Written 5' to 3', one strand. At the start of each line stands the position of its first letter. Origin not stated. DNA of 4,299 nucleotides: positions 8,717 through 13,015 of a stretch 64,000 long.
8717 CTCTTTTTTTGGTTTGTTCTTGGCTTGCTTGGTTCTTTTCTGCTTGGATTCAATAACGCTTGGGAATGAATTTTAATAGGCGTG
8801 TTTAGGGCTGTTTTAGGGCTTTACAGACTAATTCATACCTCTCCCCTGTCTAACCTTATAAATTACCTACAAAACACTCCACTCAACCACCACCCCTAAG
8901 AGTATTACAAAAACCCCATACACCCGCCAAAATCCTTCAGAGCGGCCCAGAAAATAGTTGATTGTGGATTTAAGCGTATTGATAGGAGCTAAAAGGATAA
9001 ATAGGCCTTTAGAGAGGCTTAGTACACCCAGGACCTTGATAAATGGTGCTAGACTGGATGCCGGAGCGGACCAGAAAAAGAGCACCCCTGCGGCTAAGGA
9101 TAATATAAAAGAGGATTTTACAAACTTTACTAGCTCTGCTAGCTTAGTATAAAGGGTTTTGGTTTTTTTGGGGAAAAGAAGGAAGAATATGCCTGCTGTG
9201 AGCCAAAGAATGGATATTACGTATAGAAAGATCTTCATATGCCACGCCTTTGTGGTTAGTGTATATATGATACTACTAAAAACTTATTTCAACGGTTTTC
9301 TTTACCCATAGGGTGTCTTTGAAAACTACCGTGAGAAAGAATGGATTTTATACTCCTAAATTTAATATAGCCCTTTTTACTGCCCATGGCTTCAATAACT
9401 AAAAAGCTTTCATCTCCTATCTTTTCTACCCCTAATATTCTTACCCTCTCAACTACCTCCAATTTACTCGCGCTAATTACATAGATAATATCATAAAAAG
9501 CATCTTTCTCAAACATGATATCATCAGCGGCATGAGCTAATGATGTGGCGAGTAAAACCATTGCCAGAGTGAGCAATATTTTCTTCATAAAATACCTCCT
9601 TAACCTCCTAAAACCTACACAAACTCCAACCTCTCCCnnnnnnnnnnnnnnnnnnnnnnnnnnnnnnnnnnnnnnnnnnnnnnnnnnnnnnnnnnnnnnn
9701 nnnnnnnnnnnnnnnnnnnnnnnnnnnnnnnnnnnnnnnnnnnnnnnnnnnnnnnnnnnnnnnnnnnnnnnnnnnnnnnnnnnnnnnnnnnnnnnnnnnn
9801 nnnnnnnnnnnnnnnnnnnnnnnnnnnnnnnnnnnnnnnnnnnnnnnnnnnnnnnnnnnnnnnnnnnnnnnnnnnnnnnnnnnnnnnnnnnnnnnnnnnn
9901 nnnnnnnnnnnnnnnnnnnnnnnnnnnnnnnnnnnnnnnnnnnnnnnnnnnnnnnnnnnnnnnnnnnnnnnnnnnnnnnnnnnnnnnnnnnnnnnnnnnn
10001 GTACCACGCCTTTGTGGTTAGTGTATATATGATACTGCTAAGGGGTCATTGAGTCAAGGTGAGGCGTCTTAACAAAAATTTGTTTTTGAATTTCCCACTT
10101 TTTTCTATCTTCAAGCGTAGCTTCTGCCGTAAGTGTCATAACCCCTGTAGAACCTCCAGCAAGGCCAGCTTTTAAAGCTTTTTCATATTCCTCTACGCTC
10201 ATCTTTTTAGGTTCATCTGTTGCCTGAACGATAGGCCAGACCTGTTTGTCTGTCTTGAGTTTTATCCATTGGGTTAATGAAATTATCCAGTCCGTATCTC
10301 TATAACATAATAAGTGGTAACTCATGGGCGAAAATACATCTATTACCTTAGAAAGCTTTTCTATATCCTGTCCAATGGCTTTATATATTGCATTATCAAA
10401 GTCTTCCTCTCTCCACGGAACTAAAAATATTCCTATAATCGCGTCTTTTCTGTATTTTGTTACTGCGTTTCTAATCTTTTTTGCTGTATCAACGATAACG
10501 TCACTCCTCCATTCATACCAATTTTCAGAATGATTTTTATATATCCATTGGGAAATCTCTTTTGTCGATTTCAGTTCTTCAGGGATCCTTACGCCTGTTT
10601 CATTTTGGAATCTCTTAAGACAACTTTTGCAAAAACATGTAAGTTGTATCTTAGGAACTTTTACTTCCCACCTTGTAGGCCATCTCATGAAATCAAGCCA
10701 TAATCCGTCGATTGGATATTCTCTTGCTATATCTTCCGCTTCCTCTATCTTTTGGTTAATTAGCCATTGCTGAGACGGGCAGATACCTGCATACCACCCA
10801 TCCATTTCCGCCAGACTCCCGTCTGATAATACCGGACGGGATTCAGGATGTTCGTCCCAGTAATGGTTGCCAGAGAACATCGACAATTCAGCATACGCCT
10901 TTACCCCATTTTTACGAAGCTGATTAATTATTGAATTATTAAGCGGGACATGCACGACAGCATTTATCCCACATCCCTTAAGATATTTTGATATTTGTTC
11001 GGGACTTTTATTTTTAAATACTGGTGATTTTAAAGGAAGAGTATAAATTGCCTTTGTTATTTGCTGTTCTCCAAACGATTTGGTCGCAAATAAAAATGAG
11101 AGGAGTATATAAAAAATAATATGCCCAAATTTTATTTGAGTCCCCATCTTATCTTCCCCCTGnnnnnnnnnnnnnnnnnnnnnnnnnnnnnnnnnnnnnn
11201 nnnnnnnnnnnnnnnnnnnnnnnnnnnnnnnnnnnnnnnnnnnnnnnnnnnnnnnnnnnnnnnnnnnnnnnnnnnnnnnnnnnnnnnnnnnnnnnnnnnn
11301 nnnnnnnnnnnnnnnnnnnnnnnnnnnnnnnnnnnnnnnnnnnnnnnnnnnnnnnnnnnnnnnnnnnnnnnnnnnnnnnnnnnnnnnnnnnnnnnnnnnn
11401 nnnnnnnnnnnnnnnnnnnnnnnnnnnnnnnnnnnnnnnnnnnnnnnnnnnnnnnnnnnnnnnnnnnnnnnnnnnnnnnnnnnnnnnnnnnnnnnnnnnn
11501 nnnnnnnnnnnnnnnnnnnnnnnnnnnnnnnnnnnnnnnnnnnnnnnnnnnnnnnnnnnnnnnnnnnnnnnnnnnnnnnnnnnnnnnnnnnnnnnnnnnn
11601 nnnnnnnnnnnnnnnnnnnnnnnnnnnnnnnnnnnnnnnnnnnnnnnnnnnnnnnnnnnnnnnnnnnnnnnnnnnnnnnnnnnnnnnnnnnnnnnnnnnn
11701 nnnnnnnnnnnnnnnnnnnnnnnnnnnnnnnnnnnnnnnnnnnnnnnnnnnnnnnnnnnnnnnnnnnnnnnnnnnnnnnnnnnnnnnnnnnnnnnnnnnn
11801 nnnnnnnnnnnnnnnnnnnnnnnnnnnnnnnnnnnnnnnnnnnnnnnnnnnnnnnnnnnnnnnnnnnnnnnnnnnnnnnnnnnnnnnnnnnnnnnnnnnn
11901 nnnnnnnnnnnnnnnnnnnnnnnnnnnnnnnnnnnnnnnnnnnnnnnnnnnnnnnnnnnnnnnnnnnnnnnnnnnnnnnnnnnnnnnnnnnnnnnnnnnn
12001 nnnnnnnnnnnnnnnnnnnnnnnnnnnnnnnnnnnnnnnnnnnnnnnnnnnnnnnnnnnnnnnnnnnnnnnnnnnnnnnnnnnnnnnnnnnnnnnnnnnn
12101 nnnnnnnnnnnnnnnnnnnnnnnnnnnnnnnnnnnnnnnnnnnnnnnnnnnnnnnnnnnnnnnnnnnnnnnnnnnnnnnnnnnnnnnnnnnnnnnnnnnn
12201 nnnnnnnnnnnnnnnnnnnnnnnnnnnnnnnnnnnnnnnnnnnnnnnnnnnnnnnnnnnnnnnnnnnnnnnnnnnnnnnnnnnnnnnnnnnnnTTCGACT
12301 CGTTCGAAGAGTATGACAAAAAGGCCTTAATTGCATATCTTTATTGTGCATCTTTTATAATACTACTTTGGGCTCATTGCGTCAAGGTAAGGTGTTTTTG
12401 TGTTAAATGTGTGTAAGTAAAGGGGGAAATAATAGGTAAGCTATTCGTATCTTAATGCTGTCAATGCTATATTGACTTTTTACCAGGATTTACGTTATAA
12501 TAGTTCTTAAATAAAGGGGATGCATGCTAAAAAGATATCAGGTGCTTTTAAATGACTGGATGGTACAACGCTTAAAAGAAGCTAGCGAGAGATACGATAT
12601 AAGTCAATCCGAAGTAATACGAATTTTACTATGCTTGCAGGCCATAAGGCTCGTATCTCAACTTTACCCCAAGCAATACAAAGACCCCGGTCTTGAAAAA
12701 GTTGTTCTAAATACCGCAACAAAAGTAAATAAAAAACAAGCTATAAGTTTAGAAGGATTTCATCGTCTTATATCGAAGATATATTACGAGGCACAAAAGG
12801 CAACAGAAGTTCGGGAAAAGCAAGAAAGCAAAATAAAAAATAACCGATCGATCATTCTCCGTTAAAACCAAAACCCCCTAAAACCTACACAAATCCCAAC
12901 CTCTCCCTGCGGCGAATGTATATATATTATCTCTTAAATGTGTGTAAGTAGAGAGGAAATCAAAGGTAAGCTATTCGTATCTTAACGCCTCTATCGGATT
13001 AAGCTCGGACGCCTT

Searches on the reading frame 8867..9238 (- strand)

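Call 7: search_protein_families(library=pfam, proteins=[window:8867-9238:-], max_evalue=0.001)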
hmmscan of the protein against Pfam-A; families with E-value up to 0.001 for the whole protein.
window:8867-9238:- (123 aa): 1 family
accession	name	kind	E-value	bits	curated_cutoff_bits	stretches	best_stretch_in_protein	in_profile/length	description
PF09838.14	DUF2065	-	0.0007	20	24.3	0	70-121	5-55/56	Uncharacterized protein conserved in bacteria (DUF2065)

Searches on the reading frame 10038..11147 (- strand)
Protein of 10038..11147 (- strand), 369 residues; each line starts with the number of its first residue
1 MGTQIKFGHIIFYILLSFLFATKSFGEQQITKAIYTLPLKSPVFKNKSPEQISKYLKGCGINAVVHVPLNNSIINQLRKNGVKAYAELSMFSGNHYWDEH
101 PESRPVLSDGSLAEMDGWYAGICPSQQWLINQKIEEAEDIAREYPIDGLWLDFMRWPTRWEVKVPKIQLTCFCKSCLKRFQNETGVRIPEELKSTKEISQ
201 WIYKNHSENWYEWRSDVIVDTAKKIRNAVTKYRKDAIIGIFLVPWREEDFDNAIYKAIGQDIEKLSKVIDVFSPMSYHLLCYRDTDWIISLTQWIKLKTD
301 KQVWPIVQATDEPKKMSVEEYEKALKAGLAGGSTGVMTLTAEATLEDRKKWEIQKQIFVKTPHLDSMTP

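Call 7: search_protein_families(library=pfam, proteins=[window:10038-11147:-], max_evalue=0.001)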
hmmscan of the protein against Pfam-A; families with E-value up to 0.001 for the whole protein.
window:10038-11147:- (369 aa): 1 family
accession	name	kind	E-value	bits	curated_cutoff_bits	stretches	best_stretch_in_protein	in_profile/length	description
PF13200.12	DUF4015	-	9.6e-06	25.4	27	1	71-277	64-226/313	Putative glycosyl hydrolase domain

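Call 19: search_protein_families(library=ncbifam, proteins=[window:10038-11147:-], max_evalue=0.001)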
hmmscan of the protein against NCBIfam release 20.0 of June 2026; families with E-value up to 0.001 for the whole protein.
window:10038-11147:- (369 aa): 0 families

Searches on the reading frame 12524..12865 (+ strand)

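Call 7: search_protein_families(library=pfam, proteins=[window:12524-12865:+], max_evalue=0.001)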
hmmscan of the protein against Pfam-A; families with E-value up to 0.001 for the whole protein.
window:12524-12865:+ (113 aa): 0 families

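Call 19: search_protein_families(library=ncbifam, proteins=[window:12524-12865:+], max_evalue=0.001)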
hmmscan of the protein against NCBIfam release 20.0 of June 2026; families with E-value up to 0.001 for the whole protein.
window:12524-12865:+ (113 aa): 0 families

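Call 84: search_protein_families(library=pfam, proteins=[window:12524-12865:+], max_evalue=5)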
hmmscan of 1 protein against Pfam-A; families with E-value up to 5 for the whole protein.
window:12524-12865:+ (113 aa): 3 families
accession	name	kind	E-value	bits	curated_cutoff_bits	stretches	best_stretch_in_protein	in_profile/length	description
PF12651.13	RHH_3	-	0.014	15.8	21.6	1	2-33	2-33/44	Ribbon-helix-helix domain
PF09339.16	HTH_IclR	-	0.036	14.3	22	1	16-46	20-50/52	IclR helix-turn-helix domain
PF14935.11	TMEM138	-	0.1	13.7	27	1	62-97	68-103/119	Transmembrane protein 138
